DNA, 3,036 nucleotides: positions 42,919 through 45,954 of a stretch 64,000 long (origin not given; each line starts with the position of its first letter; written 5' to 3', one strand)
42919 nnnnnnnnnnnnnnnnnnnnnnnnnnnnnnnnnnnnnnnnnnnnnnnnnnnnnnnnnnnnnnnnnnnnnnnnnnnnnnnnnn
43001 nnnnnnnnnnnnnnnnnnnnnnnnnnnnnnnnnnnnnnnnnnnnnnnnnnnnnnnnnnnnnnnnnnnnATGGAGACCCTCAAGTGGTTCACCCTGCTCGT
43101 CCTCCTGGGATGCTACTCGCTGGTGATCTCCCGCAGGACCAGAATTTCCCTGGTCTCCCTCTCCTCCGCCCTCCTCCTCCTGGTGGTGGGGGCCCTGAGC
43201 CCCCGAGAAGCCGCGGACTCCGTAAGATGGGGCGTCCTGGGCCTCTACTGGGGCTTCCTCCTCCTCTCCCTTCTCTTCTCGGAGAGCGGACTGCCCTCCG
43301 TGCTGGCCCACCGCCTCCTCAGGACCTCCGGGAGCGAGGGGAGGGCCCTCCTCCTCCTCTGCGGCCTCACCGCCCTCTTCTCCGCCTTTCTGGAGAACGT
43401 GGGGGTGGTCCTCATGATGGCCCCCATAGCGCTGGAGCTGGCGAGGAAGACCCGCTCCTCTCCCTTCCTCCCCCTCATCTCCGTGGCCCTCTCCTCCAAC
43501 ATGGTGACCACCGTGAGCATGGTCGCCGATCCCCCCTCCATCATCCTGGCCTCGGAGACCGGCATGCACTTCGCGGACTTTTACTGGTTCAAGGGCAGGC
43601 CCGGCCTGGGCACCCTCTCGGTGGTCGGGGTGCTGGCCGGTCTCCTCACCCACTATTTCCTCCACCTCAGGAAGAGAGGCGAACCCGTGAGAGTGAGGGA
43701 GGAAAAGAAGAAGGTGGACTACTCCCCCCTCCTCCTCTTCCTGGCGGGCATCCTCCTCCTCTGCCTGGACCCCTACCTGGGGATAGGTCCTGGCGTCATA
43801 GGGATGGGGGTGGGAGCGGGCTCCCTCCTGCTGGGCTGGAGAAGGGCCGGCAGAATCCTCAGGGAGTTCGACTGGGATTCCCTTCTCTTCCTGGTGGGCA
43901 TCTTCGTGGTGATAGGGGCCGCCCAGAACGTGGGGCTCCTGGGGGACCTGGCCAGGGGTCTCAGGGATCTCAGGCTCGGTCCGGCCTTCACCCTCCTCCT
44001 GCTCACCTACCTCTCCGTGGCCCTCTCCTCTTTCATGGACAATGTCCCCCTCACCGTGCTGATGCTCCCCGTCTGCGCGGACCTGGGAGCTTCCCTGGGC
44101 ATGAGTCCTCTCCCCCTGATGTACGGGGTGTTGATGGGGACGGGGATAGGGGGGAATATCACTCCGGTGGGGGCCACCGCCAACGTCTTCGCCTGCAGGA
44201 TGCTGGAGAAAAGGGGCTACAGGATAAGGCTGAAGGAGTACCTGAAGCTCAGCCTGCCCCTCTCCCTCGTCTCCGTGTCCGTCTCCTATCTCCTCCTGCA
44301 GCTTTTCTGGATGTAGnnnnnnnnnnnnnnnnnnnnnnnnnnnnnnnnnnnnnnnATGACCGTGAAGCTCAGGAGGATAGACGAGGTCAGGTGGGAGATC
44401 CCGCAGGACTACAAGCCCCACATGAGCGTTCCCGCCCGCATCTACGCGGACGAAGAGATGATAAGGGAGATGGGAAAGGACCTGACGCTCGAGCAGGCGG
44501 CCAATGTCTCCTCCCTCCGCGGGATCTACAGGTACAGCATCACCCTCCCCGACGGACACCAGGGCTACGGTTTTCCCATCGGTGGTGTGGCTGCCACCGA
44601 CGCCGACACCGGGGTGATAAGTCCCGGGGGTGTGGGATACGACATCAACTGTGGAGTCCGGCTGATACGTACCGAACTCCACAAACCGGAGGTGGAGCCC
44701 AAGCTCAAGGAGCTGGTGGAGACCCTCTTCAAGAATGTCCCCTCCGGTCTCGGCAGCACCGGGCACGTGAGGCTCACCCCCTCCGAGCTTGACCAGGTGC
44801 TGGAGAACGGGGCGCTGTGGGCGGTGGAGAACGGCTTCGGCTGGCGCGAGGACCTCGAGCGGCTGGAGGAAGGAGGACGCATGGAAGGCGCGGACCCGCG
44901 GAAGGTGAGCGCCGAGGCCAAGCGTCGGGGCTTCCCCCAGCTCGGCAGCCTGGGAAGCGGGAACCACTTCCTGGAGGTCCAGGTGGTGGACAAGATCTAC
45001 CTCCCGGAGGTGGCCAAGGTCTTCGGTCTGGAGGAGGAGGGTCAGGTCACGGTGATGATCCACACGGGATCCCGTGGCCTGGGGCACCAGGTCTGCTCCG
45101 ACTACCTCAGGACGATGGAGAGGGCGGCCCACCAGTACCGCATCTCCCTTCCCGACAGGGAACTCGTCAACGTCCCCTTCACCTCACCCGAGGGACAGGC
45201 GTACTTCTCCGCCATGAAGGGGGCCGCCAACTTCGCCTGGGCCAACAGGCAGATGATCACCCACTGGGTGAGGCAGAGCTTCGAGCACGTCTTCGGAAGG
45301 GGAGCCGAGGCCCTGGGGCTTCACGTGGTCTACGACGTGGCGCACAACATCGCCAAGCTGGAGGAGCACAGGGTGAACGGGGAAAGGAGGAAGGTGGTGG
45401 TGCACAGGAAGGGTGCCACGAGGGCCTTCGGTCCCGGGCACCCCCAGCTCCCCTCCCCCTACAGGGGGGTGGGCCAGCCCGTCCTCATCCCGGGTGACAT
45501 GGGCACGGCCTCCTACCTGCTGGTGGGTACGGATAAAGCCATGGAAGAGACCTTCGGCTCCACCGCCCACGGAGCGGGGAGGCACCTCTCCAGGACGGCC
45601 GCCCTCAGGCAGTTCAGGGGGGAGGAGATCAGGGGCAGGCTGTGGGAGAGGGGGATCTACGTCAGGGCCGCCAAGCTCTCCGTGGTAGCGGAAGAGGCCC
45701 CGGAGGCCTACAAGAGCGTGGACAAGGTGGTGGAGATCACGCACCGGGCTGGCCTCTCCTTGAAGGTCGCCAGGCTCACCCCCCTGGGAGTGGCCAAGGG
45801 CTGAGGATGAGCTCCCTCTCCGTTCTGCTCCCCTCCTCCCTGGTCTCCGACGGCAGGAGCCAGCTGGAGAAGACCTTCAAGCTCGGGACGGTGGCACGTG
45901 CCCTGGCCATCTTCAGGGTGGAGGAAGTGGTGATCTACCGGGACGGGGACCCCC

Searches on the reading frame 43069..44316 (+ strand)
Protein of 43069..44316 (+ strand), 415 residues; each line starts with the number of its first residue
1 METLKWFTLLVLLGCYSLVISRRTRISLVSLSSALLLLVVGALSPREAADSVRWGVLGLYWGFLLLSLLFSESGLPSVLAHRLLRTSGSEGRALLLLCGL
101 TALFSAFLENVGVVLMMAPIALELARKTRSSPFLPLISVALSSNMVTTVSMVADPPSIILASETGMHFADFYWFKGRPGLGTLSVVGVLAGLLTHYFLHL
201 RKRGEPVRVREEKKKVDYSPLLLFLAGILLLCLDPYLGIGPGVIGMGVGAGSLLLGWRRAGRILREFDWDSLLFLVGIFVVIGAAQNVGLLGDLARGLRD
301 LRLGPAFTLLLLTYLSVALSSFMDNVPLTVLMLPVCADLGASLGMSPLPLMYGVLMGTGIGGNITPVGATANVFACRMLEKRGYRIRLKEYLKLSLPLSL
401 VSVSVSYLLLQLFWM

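Call 24: search_protein_families(library=pfam, proteins=[window:43069-44316:+], max_evalue=0.0001)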
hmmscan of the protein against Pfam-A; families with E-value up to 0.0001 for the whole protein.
window:43069-44316:+ (415 aa): 3 families
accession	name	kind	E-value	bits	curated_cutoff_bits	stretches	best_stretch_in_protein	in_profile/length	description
PF03600.22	CitMHS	-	5.2e-60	203.8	31.9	1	17-354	2-333/336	Citrate transporter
PF02040.21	ArsB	-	1.2e-11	45.1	22.2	1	18-406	12-415/423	Arsenical pump membrane protein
PF06808.19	DctM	-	3.6e-05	23.2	23.8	0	289-409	293-407/413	Tripartite ATP-independent periplasmic transporter, DctM component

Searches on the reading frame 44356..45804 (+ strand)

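Call 24: search_protein_families(library=pfam, proteins=[window:44356-45804:+], max_evalue=0.0001)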
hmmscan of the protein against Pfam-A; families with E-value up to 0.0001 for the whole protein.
window:44356-45804:+ (482 aa): 1 family
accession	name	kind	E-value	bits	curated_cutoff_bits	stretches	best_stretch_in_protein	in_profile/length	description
PF01139.22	RtcB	-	3e-178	593.8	27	1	47-482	1-426/426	tRNA-splicing ligase RtcB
